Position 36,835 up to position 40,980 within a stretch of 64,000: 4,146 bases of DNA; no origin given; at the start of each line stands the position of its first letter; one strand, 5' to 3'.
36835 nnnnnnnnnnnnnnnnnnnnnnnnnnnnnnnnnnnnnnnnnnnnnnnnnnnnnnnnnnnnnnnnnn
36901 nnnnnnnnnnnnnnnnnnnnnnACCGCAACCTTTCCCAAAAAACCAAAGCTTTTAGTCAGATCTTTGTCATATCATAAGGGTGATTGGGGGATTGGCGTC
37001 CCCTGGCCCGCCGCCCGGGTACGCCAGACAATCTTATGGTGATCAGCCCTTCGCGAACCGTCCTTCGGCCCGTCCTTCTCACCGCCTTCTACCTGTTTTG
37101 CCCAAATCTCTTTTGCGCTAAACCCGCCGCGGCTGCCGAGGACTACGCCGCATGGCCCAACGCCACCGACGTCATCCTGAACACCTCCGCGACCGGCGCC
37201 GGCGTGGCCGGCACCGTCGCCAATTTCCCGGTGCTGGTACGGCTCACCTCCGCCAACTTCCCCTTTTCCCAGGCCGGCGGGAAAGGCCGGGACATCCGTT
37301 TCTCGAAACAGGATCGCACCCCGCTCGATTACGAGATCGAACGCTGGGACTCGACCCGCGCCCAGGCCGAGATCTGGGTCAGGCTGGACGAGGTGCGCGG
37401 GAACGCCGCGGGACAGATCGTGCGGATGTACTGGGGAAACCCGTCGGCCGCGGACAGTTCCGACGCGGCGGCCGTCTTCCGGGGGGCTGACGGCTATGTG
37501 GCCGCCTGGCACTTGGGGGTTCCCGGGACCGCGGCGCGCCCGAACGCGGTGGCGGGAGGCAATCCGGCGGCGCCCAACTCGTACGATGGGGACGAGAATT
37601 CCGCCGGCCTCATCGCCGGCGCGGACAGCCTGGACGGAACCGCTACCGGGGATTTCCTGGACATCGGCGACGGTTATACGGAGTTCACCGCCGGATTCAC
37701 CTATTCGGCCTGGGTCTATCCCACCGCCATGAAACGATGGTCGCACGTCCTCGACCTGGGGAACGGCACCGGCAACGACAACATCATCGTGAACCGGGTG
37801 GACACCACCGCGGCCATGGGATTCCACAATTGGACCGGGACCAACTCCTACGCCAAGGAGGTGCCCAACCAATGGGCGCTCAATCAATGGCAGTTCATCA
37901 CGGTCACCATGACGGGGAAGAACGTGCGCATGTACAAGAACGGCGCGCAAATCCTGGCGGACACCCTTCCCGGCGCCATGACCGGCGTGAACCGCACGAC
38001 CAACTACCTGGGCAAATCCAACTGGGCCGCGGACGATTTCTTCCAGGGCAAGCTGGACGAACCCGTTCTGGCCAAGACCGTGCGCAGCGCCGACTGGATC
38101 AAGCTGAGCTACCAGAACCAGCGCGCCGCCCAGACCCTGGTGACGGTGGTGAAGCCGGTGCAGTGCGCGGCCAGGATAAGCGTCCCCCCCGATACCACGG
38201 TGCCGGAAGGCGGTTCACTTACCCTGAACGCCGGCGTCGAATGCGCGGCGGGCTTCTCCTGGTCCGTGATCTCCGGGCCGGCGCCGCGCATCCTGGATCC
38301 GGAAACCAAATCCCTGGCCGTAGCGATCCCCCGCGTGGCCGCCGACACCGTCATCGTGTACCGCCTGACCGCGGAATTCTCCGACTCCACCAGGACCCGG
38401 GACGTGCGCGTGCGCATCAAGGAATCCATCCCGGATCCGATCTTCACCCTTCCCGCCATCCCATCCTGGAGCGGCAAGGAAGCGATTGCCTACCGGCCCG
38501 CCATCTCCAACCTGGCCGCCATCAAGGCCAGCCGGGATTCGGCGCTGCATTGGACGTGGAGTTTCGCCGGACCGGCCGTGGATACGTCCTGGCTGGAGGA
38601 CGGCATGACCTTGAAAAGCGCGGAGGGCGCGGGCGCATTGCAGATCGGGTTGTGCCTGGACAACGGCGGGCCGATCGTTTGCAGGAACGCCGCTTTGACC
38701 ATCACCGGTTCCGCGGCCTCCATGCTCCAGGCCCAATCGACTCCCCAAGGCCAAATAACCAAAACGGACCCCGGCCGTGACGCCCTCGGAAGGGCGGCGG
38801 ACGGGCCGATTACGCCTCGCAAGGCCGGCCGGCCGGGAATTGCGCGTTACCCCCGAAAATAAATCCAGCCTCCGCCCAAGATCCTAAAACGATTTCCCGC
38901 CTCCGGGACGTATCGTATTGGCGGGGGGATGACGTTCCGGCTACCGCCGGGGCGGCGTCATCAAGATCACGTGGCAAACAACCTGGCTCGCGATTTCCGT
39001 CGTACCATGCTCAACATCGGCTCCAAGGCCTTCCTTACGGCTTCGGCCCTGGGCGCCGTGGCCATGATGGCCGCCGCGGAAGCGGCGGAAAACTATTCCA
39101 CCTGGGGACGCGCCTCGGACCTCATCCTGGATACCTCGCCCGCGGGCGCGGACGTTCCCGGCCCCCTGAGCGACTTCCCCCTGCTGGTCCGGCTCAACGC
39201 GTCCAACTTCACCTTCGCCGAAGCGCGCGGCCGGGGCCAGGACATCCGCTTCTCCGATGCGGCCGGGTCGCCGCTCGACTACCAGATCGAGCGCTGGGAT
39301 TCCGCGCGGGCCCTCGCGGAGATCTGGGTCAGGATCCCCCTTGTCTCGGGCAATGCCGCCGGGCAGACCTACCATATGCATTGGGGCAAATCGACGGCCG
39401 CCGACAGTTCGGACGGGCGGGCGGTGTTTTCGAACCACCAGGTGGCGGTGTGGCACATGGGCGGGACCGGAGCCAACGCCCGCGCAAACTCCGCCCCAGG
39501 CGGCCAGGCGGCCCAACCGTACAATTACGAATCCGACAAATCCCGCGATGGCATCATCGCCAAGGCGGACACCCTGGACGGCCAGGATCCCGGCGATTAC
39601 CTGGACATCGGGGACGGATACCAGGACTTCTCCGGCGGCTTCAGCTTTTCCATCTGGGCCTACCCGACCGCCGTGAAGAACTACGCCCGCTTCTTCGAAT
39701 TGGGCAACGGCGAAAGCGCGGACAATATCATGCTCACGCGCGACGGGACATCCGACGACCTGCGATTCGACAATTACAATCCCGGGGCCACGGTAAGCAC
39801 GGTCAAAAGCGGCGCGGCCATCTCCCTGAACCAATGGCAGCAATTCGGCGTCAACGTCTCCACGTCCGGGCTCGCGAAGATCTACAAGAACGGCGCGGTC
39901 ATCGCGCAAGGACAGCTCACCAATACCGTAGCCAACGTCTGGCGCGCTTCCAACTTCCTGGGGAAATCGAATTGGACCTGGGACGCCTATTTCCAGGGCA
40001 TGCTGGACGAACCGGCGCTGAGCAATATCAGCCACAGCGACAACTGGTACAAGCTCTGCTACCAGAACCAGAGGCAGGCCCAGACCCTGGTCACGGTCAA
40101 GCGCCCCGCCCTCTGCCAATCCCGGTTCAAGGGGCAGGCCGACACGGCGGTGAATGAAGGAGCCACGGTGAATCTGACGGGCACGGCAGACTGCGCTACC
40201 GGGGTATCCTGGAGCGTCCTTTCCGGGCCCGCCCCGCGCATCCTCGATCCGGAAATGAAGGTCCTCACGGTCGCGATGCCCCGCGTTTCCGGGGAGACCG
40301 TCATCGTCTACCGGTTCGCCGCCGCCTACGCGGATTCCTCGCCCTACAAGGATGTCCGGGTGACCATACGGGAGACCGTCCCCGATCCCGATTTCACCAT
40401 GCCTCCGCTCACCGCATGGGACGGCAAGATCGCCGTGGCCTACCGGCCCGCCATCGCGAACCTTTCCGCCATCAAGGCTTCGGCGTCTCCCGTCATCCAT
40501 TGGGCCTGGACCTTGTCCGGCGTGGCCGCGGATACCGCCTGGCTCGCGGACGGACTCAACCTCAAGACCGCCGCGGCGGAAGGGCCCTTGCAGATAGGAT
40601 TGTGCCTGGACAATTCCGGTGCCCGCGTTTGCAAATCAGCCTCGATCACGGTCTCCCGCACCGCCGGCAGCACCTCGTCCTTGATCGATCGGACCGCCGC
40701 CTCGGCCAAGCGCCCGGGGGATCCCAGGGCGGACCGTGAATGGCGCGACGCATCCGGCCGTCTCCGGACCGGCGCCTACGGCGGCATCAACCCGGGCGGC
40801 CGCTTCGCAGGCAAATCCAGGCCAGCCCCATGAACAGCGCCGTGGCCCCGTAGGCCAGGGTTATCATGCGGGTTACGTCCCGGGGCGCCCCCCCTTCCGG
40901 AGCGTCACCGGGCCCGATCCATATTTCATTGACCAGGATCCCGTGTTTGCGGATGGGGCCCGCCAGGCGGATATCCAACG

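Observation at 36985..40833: Tandem duplication of MshQ-like DUF2341 + LamG secreted proteins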

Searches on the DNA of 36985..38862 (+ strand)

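Call 30: search_rna_families(sources=[L002, L004, L006, L008, L010, L011, L012], threshold=gathering)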
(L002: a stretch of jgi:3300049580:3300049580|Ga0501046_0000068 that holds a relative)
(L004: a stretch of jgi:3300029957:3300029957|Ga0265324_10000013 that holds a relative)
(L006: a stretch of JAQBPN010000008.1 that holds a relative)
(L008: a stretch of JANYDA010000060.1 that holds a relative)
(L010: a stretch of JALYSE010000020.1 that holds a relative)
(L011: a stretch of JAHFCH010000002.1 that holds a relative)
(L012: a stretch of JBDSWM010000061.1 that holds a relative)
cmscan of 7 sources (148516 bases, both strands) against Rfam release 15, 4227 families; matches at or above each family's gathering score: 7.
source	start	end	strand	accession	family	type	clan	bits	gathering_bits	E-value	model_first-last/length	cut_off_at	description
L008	4212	4458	+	RF00174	Cobalamin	Cis-reg; riboswitch;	CL00101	64.8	31.5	2.3e-13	1-189/189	no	Cobalamin riboswitch aptamer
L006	4125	4408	+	RF00174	Cobalamin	Cis-reg; riboswitch;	CL00101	61.2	31.5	2.4e-12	1-189/189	no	Cobalamin riboswitch aptamer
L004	6167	6421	+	RF00174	Cobalamin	Cis-reg; riboswitch;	CL00101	59.9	31.5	5.8e-12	1-189/189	no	Cobalamin riboswitch aptamer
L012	245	527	+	RF00174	Cobalamin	Cis-reg; riboswitch;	CL00101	59.7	31.5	6.5e-12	1-189/189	no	Cobalamin riboswitch aptamer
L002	5933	6211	+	RF00174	Cobalamin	Cis-reg; riboswitch;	CL00101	55.9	31.5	7.9e-11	1-189/189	no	Cobalamin riboswitch aptamer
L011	4316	4570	+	RF00174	Cobalamin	Cis-reg; riboswitch;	CL00101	51.4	31.5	1.6e-09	1-189/189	no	Cobalamin riboswitch aptamer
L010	5999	6300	+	RF00174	Cobalamin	Cis-reg; riboswitch;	CL00101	46.5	31.5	4e-08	1-189/189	no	Cobalamin riboswitch aptamer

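Call 41: search_rna_families(sources=[L032, L035, L036, L037, L042, L043, L048], threshold=gathering)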
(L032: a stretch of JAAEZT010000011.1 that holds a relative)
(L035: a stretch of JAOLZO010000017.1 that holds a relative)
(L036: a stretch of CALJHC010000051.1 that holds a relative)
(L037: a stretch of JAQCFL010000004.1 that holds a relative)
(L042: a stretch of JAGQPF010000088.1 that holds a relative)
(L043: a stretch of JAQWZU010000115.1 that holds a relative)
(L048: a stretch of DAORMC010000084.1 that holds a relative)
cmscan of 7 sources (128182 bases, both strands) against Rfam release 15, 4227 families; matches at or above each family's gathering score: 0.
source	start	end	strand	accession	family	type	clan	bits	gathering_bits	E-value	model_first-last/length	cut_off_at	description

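Call 54: search_rna_families(sources=[L021, L022, L023, L024, L025, L015, L017, L019, L020], threshold=gathering)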
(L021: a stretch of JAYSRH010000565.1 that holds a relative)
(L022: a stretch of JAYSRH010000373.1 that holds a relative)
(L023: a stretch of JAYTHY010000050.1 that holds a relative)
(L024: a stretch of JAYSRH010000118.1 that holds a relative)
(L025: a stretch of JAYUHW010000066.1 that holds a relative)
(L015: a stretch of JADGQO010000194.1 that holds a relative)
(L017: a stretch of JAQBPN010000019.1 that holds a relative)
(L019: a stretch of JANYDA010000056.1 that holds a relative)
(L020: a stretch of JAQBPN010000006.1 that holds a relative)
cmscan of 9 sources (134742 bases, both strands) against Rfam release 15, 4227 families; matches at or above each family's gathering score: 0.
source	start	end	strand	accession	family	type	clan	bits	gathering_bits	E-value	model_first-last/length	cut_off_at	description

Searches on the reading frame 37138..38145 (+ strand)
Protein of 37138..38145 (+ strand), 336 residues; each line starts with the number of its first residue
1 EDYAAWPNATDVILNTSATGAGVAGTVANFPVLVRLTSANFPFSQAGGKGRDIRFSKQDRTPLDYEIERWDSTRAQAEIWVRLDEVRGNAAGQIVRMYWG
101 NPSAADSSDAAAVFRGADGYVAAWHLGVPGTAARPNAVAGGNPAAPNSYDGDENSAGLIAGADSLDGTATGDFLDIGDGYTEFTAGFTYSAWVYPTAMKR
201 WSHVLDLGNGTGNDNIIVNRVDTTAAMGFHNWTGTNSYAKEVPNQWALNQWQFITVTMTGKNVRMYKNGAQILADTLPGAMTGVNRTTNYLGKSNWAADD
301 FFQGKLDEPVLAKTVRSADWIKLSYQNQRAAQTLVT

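Call 98: search_dna_similar(query=window:37138-38145:+, collection=plasmids, mode=protein, max_evalue=0.001, max_rows=25)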
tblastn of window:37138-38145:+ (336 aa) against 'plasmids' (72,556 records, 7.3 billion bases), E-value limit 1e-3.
Records with a match: 86; places in all: 86; records where one place covers at least 80% of the query: 7.
Best place of each record, by identity: <60% 86.
By first word of the organism name: Ralstonia 74; Burkholderia 2; Cupriavidus 2; Variovorax 2; Klebsiella 2; Aquabacterium 1; Methylosinus 1; Chondrinema 1; Methylomagnum 1.
By predicted mobility (MOB-suite, as given by PLSDB): mobilizable 57; non-mobilizable 28; conjugative 1.
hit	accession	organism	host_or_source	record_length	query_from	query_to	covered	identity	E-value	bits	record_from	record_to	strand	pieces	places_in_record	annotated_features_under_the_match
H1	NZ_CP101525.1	Burkholderia arboris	mixed culture,soil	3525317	6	336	99%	29.8%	2e-13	79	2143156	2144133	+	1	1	none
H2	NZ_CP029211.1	Aquabacterium olei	cell culture,soil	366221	10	335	97%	26.9%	1e-7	61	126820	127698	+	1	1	DUF2341 domain-containing protein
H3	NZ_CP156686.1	Burkholderia stagnalis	Bacterial cells,soils collected in ...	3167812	31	335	91%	28.5%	2e-15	85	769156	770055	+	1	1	none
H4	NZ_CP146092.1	Ralstonia sp. RRA.1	-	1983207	31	336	91%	28.4%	1e-9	67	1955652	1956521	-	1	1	none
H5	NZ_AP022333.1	Methylosinus sp. C49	-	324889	31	328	89%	28.8%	1e-10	70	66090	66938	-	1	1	MotA/TolQ/ExbB proton channel family protein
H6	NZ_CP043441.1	Cupriavidus campinensis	cell culture,soil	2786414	31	316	85%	28.4%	2e-9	66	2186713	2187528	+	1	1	none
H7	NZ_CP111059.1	Chondrinema litorale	Seaweed,red alga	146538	30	336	91%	23.1%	1e-7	61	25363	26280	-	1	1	DUF2341 domain-containing protein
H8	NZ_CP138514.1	Variovorax paradoxus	Legume root,PacBio whole genome assembly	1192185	31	278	74%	26.8%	3e-6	57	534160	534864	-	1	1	none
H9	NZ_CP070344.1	Variovorax sp. PDNC026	cell culture,Plastic debris in ...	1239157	31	278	74%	26.8%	8e-6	55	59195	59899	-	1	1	none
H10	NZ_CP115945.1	Ralstonia syzygii R24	Syzygium aromaticum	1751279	162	308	44%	28.3%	2e-4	51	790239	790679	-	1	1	none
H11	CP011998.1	Ralstonia solanacearum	ginger,cell culture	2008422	187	332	43%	28.3%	6e-4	49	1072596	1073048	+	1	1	membrane protein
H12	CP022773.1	Ralstonia solanacearum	Solanum tuberosum,single cell,Potato ...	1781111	187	332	43%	28.3%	6e-4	49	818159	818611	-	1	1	hypothetical protein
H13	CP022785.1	Ralstonia solanacearum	Solanum tuberosum,single cell,Potato ...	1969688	187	332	43%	28.3%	6e-4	49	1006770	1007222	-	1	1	hypothetical protein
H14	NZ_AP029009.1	Ralstonia pseudosolanacearum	-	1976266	187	332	43%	28.3%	6e-4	49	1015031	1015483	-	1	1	none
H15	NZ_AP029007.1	Ralstonia pseudosolanacearum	-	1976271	187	332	43%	28.3%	6e-4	49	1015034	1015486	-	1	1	none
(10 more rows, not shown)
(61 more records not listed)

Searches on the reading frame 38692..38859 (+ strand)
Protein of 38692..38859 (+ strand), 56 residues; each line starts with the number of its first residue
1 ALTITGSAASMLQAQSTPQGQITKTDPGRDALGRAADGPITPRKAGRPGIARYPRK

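Call 81: search_protein_families(library=pfam, proteins=[window:38692-38859:+], max_evalue=10)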
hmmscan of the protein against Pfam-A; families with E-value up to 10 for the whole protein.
seq(56 aa): 0 families

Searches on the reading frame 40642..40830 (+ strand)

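Call 81: search_protein_families(library=pfam, proteins=[window:40642-40830:+], max_evalue=10)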
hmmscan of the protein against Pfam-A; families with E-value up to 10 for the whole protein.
seq(63 aa): 2 families
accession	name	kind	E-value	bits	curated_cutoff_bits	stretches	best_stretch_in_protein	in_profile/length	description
PF13822.11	ACC_epsilon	-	0.048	14.7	25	1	17-47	25-55/60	Acyl-CoA carboxylase epsilon subunit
PF23794.1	Phage_Gp84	-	0.16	12.4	27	1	3-26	14-37/66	Mycobacterium phage Gp84-like protein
